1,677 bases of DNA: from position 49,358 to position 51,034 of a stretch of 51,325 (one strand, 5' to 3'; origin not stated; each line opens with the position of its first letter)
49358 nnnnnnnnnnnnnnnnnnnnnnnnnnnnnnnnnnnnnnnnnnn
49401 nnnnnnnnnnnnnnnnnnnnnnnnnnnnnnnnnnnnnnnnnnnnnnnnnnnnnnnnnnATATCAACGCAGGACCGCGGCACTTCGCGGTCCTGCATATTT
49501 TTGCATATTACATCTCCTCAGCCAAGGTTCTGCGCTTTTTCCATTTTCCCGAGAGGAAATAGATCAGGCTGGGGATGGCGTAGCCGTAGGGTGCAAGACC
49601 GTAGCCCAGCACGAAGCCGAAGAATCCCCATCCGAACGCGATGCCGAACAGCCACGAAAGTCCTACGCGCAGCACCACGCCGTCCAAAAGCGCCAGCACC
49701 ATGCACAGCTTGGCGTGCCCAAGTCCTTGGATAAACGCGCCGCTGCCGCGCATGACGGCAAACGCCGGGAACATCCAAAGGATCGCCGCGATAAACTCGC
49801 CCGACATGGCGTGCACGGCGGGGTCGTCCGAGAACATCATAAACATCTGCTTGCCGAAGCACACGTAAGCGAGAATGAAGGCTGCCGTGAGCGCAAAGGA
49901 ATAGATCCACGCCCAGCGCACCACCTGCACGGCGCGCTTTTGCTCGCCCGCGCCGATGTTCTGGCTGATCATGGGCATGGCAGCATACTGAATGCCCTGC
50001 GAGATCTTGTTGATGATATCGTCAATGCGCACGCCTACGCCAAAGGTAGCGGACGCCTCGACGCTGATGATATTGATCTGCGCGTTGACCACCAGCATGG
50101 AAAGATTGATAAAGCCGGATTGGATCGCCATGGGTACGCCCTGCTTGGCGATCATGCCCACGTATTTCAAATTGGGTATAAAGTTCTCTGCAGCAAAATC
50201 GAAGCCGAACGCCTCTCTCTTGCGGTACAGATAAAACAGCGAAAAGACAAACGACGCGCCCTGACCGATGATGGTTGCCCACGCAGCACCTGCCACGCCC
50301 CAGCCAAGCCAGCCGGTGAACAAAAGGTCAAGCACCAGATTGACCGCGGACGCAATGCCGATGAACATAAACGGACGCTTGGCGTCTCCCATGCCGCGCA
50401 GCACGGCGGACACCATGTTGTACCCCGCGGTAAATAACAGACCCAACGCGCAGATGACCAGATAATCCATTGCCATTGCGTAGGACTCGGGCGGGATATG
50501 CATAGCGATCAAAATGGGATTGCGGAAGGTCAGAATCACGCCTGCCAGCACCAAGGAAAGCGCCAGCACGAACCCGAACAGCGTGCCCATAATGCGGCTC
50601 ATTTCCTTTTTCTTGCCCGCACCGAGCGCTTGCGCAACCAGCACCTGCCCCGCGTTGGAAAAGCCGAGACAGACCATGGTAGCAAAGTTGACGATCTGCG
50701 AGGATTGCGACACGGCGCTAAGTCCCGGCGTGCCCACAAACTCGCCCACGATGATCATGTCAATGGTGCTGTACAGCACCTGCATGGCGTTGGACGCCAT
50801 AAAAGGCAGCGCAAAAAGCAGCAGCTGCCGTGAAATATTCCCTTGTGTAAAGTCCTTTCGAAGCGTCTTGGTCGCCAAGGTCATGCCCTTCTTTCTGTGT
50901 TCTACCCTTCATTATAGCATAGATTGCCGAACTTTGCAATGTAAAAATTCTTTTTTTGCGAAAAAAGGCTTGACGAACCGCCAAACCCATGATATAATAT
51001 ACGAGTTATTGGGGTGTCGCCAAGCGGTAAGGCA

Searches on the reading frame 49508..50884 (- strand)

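Call 12: search_protein_families(library=pfam, proteins=[window:49508-50884:-], max_evalue=0.01)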
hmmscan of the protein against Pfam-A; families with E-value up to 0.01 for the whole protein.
window:49508-50884:- (458 aa): 1 family
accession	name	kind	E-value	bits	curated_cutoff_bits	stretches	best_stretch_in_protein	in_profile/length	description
PF01554.23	MatE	-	5e-49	166.5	24.9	2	27-187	1-160/161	MatE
